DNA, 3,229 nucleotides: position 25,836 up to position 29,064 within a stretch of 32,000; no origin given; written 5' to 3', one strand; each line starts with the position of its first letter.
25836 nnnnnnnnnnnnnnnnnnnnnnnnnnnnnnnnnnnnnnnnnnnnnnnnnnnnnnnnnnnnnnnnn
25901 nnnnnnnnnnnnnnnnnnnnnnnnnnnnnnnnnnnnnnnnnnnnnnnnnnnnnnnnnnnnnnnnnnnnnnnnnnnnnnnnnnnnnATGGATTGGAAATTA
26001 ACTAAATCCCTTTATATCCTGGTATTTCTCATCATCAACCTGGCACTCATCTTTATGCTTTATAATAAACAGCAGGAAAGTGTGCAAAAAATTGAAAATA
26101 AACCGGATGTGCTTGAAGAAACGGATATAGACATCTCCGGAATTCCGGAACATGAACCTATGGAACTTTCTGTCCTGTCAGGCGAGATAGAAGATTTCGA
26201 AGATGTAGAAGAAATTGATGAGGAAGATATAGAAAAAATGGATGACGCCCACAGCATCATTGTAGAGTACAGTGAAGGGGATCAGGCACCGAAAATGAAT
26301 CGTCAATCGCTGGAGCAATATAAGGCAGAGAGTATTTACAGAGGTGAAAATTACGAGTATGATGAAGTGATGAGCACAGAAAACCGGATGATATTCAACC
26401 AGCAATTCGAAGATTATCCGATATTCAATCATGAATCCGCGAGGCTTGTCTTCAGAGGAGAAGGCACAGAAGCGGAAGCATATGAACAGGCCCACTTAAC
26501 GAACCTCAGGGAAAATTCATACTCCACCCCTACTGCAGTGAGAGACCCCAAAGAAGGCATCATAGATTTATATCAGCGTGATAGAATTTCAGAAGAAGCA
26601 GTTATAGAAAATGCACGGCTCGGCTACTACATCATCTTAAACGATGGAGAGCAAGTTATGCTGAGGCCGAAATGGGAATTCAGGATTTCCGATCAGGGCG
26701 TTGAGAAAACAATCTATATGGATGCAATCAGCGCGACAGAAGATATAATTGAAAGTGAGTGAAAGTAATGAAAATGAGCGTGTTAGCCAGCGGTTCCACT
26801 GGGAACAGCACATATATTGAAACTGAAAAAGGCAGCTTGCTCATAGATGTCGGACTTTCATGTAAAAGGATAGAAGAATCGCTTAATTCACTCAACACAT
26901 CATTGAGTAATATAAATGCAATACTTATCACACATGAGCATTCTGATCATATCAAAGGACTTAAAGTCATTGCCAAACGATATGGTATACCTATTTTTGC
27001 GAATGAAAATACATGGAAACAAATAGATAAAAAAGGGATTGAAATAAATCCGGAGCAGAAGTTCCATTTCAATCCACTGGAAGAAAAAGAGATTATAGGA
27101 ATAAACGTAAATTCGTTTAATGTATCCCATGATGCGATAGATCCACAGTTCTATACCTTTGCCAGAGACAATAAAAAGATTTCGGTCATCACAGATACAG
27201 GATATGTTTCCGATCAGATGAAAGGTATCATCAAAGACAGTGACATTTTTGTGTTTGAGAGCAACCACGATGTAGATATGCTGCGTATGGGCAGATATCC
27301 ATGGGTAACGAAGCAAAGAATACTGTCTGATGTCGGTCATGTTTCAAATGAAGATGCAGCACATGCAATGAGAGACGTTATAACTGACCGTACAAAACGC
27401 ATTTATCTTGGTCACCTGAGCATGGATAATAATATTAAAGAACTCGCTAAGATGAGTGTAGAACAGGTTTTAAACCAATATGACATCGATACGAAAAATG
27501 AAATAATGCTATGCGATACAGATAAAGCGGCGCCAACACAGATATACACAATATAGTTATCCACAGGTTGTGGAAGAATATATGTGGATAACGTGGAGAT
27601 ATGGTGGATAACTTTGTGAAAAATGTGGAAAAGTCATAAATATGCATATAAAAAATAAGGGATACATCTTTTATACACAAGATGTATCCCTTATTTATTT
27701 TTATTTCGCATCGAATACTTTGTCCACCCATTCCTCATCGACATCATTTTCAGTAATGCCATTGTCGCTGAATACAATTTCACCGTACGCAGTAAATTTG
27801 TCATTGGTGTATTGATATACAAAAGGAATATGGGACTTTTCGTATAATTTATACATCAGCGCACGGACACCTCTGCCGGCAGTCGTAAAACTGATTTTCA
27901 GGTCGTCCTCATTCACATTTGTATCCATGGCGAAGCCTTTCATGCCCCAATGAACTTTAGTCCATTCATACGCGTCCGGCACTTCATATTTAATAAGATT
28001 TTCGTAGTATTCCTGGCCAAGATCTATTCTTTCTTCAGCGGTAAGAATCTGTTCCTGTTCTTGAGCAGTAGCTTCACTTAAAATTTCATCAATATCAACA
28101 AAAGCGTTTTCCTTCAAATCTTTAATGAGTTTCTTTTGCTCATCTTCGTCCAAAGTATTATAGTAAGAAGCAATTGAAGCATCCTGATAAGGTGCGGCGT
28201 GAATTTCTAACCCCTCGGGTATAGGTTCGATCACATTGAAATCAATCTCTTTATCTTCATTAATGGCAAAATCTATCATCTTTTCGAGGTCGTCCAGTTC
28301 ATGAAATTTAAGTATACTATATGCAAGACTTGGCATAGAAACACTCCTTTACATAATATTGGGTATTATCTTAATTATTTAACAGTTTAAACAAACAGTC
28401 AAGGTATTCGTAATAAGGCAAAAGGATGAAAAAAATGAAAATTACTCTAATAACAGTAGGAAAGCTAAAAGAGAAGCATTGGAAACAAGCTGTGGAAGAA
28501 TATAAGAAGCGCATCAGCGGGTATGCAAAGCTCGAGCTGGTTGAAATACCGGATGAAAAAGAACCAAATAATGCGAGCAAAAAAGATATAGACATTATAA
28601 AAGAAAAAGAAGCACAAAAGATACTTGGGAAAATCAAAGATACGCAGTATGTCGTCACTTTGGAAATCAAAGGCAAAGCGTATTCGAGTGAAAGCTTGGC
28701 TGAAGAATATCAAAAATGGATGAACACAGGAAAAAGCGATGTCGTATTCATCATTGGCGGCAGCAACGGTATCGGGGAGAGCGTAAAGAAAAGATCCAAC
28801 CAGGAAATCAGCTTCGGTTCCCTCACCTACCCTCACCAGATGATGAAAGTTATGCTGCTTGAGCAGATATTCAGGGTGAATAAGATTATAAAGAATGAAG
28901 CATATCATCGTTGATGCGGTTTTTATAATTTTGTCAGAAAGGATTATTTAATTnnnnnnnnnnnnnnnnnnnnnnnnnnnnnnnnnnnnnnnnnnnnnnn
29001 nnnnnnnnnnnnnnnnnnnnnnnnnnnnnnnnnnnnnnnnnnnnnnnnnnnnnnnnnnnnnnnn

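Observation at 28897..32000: rlmH (orfX) ends in an SCC-type attachment sequence followed immediately by AT-rich defence cargo, suggesting an orfX-integrated island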

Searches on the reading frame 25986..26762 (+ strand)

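Call 4: search_protein_families(library=pfam, proteins=[window:25986-26762:+])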
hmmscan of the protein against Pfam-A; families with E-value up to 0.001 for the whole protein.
window:25986-26762:+ (258 aa): 1 family
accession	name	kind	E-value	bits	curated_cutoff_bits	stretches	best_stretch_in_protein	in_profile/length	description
PF09648.15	YycI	-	1.3e-27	97.3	29.7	1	29-247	4-231/232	YycI protein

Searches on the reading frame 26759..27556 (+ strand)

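Call 4: search_protein_families(library=pfam, proteins=[window:26759-27556:+])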
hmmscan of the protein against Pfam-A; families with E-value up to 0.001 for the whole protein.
window:26759-27556:+ (265 aa): 4 families
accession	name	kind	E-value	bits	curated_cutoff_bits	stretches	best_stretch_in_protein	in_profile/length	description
PF12706.13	Lactamase_B_2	-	7e-20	71.9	27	1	28-212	4-192/200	Beta-lactamase superfamily domain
PF00753.33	Lactamase_B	-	3.4e-17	63.5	22.7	1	14-219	5-196/196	Metallo-beta-lactamase superfamily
PF23023.1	Anti-Pycsar_Apyc1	-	7.5e-05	22.7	50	1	14-74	19-76/250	Anti-Pycsar protein Apyc1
PF16661.11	Lactamase_B_6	-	0.00015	21.6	27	1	21-75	3-59/193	Metallo-beta-lactamase superfamily domain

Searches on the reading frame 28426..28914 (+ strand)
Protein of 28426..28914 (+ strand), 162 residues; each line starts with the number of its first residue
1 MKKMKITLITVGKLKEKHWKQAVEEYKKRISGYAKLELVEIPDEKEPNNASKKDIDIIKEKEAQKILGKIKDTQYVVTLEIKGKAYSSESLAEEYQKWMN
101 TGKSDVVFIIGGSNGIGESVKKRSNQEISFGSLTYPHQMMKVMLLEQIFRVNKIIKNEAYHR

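Call 4: search_protein_families(library=pfam, proteins=[window:28426-28914:+])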
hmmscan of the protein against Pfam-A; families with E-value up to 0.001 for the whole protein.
window:28426-28914:+ (162 aa): 1 family
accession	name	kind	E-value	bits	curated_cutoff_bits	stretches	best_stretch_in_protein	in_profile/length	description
PF02590.22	SPOUT_MTase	-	6.7e-56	189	27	1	4-161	1-154/154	Predicted SPOUT methyltransferase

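Call 7: find_encoding_contigs(protein=window:28426-28914:+, flank=10000, max_places=10)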
Protein window:28426-28914:+ (162 aa): no gene with exactly this product is on record in the collection.

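Call 8: find_related_loci(query=window:28435-28911:+, collection=genome_contigs, flank=10000)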
Query window:28435-28911:+ (159 aa) in genome_contigs; peptide patterns used: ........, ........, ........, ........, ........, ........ (x = any residue, [..] = any of these).
139 stretches matched a pattern; 43 encode a relative of the query (tblastn E <= 1e-3); 43 distinct loci.
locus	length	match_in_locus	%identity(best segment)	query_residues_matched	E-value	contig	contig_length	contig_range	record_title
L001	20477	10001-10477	91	1-159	4e-96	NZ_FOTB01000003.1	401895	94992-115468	Salinicoccus halodurans strain CGMCC 1.6501, whole genome shotgun sequence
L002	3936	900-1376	89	1-159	1e-94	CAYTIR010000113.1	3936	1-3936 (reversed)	MAG TPA_asm: uncultured Staphylococcaceae bacterium isolate SRP187154_co1_313 genome assembly, contig: NODE_35695_length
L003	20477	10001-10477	86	1-159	2e-93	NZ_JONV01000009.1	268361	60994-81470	Salinicoccus luteus DSM 17002 BO53DRAFT_scaffold00005.5_C, whole genome shotgun sequence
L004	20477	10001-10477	87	1-159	2e-92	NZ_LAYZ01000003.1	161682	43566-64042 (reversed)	Salinicoccus sediminis strain SV-16 scf7180000000796, whole genome shotgun sequence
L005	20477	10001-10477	86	1-159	1e-90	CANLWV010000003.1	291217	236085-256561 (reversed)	uncultured Salinicoccus sp. isolate 3-230-J.fasta genome assembly, contig: NODE_3, whole genome shotgun sequence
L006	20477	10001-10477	85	1-159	2e-90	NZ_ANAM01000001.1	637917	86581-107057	Salinicoccus carnicancri Crm 50.SCCRM.1_1, whole genome shotgun sequence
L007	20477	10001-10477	84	1-159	2e-90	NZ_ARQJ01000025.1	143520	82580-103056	Salinicoccus albus DSM 19776 strain YIM-Y21 G343DRAFT_scaffold00009.9_C, whole genome shotgun sequence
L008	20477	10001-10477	84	1-159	1e-88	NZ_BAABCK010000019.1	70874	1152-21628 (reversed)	Salinicoccus jeotgali strain JCM 16981 sequence19, whole genome shotgun sequence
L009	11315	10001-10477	83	1-159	3e-88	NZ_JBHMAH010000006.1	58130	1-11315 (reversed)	Salinicoccus siamensis strain JCM 12822 GCM70008989_9, whole genome shotgun sequence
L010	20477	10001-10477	79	1-159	7e-87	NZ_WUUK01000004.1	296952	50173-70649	Salinicoccus hispanicus strain J-82 NODE_4_length_296952_cov_116.901747, whole genome shotgun sequence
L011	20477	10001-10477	78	1-159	1e-86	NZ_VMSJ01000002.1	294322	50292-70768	Salinicoccus cyprini strain CT19 NODE_2_length_294322_cov_88.524919, whole genome shotgun sequence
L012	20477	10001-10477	81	1-159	4e-86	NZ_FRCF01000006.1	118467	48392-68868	Lacicoccus alkaliphilus DSM 16010, whole genome shotgun sequence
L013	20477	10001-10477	79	1-159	6e-86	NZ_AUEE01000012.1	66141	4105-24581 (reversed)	Jeotgalicoccus marinus DSM 19772 H624DRAFT_scaffold00011.11_C, whole genome shotgun sequence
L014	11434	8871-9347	80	1-159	1e-85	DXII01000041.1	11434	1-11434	MAG TPA_asm: Candidatus Salinicoccus merdavium isolate ChiHjej12B11-20095 ChiHjej12B11M5__C47776_L11434_SAMN08009878, wh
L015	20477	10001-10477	80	1-159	4e-85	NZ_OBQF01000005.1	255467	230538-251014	Salinicoccus kekensis strain DSM 23173, whole genome shotgun sequence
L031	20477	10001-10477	77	1-159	9e-84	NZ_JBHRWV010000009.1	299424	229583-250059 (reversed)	Salinicoccus sesuvii strain CCM 7756 soapdenovo_K_105_9, whole genome shotgun sequence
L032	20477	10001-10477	77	1-159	7e-85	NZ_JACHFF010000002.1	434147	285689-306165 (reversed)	Jeotgalicoccus coquinae strain DSM 22419 Ga0415359_02, whole genome shotgun sequence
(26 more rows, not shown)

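Call 19: search_protein_families(library=pfam, proteins=[L007:16224-16979:-, L008:10579-11316:+, L008:11377-12117:+, L007:17312-18232:+, L007:18216-18971:+, L007:19108-20031:-, L008:18389-19204:+, L008:19517-20020:-, L007:12000-13253:+, L007:13250-16198:+], max_evalue=0.01)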
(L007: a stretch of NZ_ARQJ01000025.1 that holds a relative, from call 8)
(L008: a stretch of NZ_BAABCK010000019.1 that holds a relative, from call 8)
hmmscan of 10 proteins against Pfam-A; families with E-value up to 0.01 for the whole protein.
L007:16224-16979:- (251 aa): 3 families
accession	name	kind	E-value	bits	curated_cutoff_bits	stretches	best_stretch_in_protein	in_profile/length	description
PF01863.23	YgjP-like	-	5.8e-55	186.9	26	1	23-233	3-206/207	YgjP-like, metallopeptidase domain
PF12388.14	Peptidase_M57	-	0.0015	18.8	21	1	178-216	118-156/212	Dual-action HEIGH metallo-peptidase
PF08325.16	WLM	-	0.0017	18.9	26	1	189-218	79-108/190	WLM domain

L008:10579-11316:+ (245 aa): 0 families

L008:11377-12117:+ (246 aa): 2 families
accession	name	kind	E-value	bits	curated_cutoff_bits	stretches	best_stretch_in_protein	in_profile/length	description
PF01863.23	YgjP-like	-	4.4e-55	187.3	26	1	22-233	2-206/207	YgjP-like, metallopeptidase domain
PF08325.16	WLM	-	0.005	17.4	26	0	189-225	79-115/190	WLM domain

L007:17312-18232:+ (306 aa): 4 families
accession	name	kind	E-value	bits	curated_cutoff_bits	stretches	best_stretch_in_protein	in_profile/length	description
PF07804.18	HipA_C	-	6e-13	49.4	30.5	1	36-196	3-165/213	HipA-like C-terminal domain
PF08757.17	CotH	-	0.0013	18.7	23.8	1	151-280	173-289/322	CotH kinase protein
PF20613.4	HipA_2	-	0.0037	17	27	0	47-168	21-125/240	HipA-like kinase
PF06702.18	Fam20C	-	0.0089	16.1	26.8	1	148-195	89-132/218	Golgi casein kinase, C-terminal, Fam20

L007:18216-18971:+ (251 aa): 1 family
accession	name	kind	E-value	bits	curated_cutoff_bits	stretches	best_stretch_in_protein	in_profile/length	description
PF08797.16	HIRAN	-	2.1e-07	31.1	24.7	1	133-212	4-77/96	HIRAN domain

L007:19108-20031:- (307 aa): 2 families
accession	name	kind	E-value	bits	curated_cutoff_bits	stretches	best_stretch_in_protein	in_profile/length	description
PF18899.5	DUF5655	-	1e-05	26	24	1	202-307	10-109/109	Domain of unknown function (DUF5655)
PF01939.22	NucS_C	-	0.0017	18.8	24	1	28-99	5-75/124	Endonuclease NucS C-terminal domain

L008:18389-19204:+ (271 aa): 1 family
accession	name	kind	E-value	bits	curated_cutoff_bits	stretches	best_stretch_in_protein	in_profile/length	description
PF00571.33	CBS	-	2.5e-10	41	24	1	131-178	8-56/57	CBS domain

L008:19517-20020:- (167 aa): 2 families
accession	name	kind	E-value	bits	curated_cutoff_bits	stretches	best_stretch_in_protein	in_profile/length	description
PF20570.3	DUF6779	-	0.0016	19.5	28.1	0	18-65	5-52/108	Domain of unknown function (DUF6779)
PF25589.1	DUF7935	-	0.008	16.1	27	0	18-70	6-58/171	Family of unknown function (DUF7935)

L007:12000-13253:+ (417 aa): 1 family
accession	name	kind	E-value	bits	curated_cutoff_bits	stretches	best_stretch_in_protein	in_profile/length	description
PF01420.25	Methylase_S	-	7.1e-45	153.7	22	2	5-177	2-161/168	Type I restriction modification DNA specificity domain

L007:13250-16198:+ (982 aa): 6 families
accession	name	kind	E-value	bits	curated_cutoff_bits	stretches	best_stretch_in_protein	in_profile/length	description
PF18766.7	SWI2_SNF2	-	1.1e-83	280.7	26.7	1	271-497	1-221/221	SWI2/SNF2 ATPase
PF04313.20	HSDR_N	-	3.1e-45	154.9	25.1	1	7-205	2-192/198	Type I restriction enzyme R protein N terminus (HSDR_N)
PF11867.13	T1RH-like_C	-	1e-28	101.1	26.8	1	715-973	56-321/329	Type I restriction enzyme HindI endonuclease subunit-like, C-terminal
PF22679.2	T1R_D3-like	-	6.6e-20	72.5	27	1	558-657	66-156/158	Type I restriction enzyme subunit R domain 3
PF04851.21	ResIII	-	5e-18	66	22.5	1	268-432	4-163/164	Type III restriction enzyme, res subunit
PF00270.35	DEAD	-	0.00076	19.7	26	1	292-432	15-161/167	DEAD/DEAH box helicase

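Call 39: search_protein_families(library=ncbifam, proteins=[window:28435-28914:+], max_evalue=0.01)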
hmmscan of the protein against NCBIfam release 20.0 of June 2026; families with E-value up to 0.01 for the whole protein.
window:28435-28914:+ (159 aa): 10 families
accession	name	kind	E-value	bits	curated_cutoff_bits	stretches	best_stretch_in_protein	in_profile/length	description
NF000985.0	PRK00103.1-3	equivalog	6.5e-64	214.5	172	1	1-159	1-159/159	23S rRNA (pseudouridine(1915)-N(3))-methyltransferase RlmH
TIGR00246.1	tRNA_RlmH_YbeA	equivalog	1.5e-51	174.4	149.7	1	2-159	2-154/155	23S rRNA (pseudouridine(1915)-N(3))-methyltransferase RlmH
NF000990.0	PRK00103.2-4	equivalog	2.6e-41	141.2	207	1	1-158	1-155/157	23S rRNA (pseudouridine(1915)-N(3))-methyltransferase RlmH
NF000986.0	PRK00103.1-4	equivalog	4.6e-39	134.1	141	1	1-159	1-155/156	23S rRNA (pseudouridine(1915)-N(3))-methyltransferase RlmH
NF000991.0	PRK00103.2-5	equivalog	1.9e-33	115.5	216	1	1-159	1-159/160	23S rRNA (pseudouridine(1915)-N(3))-methyltransferase RlmH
NF000989.0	PRK00103.2-3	equivalog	5.2e-33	114.4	169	1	1-159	1-159/160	23S rRNA (pseudouridine(1915)-N(3))-methyltransferase RlmH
NF000984.0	PRK00103.1-1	equivalog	1.4e-32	112.7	242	1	1-159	1-155/156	23S rRNA (pseudouridine(1915)-N(3))-methyltransferase RlmH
NF000988.0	PRK00103.2-2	equivalog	6.1e-31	107.6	199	1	1-159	1-155/156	23S rRNA (pseudouridine(1915)-N(3))-methyltransferase RlmH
NF000987.0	PRK00103.2-1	equivalog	5.6e-14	52.8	210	1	1-159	1-151/151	23S rRNA (pseudouridine(1915)-N(3))-methyltransferase RlmH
NF003259.0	PRK04220.1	equivalog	0.0027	17.1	343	1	67-116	55-106/306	2-phosphoglycerate kinase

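Call 43: search_protein_families(library=pfam, proteins=[L015:10548-12011:-, L015:13490-15862:-, L015:16291-17649:+, L015:17778-18800:+, L004:11084-11950:+, L004:12600-13361:+, L004:13894-15054:-, L031:10572-11414:-, L031:18285-19163:-, L032:12448-14256:-], max_evalue=0.001)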
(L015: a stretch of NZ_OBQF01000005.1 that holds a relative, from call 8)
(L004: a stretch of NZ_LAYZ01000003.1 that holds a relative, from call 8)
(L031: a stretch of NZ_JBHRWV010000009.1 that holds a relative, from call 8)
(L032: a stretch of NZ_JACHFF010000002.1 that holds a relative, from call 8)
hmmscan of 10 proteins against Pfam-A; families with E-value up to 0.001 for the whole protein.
L015:10548-12011:- (487 aa): 1 family
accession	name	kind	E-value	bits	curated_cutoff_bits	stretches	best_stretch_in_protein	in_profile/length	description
PF01420.25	Methylase_S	-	2.2e-21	77.3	22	2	313-485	1-162/168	Type I restriction modification DNA specificity domain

L015:13490-15862:- (790 aa): 8 families
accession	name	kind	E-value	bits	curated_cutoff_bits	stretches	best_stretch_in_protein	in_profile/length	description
PF04851.21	ResIII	-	1.4e-39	136.1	22.5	1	163-322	2-163/164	Type III restriction enzyme, res subunit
PF08463.15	EcoEI_R_C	-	3.8e-33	115.3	24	1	630-786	1-163/163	EcoEI R protein C-terminal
PF18766.7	SWI2_SNF2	-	1.9e-20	73.9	26.7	1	168-353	1-187/221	SWI2/SNF2 ATPase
PF00270.35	DEAD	-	4.1e-11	43.3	26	1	172-323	7-162/167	DEAD/DEAH box helicase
PF00271.37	Helicase_C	-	2.5e-07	31.4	23.5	1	407-522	4-109/110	Helicase conserved C-terminal domain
PF04313.20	HSDR_N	-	2.3e-06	28.1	25.1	1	53-110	122-187/198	Type I restriction enzyme R protein N terminus (HSDR_N)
PF13588.12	HSDR_N_2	-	9.9e-06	26.1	25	1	37-129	17-110/110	Type I restriction enzyme R protein N terminus (HSDR_N)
PF13086.12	AAA_11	-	0.00038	20.7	27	0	177-238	10-75/257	AAA domain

L015:16291-17649:+ (452 aa): 2 families
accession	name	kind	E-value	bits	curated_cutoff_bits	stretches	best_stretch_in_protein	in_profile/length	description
PF08357.16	SEFIR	-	4.8e-13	50.1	23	1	17-134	2-115/150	SEFIR domain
PF13676.11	TIR_2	-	1.9e-12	48.2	28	1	19-153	2-119/122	TIR domain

L015:17778-18800:+ (340 aa): 0 families

L004:11084-11950:+ (288 aa): 5 families
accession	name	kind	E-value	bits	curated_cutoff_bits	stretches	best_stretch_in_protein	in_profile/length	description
PF00005.33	ABC_tran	-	5.5e-26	92.2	25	1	23-161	2-137/137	ABC transporter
PF13304.12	AAA_21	-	6.4e-14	53.2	27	2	132-192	237-299/304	AAA domain, putative AbiEii toxin, Type IV TA system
PF13175.12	AAA_15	-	4.4e-07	30.3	32.1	1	22-132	14-132/374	AAA ATPase domain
PF13401.12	AAA_22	-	0.00051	20.8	27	0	36-179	9-108/130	AAA domain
PF13555.12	AAA_29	-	0.00099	19.2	27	0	28-60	18-50/61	P-loop containing region of AAA domain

L004:12600-13361:+ (253 aa): 0 families

L004:13894-15054:- (386 aa): 3 families
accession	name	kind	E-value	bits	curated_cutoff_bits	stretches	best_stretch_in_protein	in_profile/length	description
PF08240.17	ADH_N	-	2.5e-24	86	23.5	1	29-148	3-98/104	Alcohol dehydrogenase GroES-like domain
PF00107.32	ADH_zinc_N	-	4.8e-17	62.5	31.8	1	196-271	1-74/129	Zinc-binding dehydrogenase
PF16912.11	Glu_dehyd_C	-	6.4e-07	29.5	34.9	0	186-268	31-113/211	Glucose dehydrogenase C-terminus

L031:10572-11414:- (280 aa): 4 families
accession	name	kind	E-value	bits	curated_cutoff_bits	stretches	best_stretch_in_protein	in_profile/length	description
PF13676.11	TIR_2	-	1e-17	65.2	28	1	145-241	1-95/122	TIR domain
PF01582.25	TIR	-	3.4e-12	46.9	21.3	1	143-246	2-105/179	TIR domain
PF08937.16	ThsB_TIR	-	0.0002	22.1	21.2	1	146-235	1-93/100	Thoeris protein ThsB, TIR-like domain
PF24079.1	UBR4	-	0.00098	19.9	27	0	44-144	27-122/125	E3 ubiquitin-protein ligase UBR4-like domain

L031:18285-19163:- (292 aa): 1 family
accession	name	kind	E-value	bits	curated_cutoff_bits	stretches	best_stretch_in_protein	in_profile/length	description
PF00665.32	rve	-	1.1e-07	32.5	32.6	1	133-223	5-102/102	Integrase core domain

L032:12448-14256:- (602 aa): 2 families
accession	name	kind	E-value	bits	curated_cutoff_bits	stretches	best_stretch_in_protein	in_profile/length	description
PF01432.26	Peptidase_M3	-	5e-29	102.4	27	1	202-584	2-455/457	Peptidase family M3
PF08439.15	Peptidase_M3_N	-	1.1e-10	42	25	1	115-181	2-69/70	Oligopeptidase F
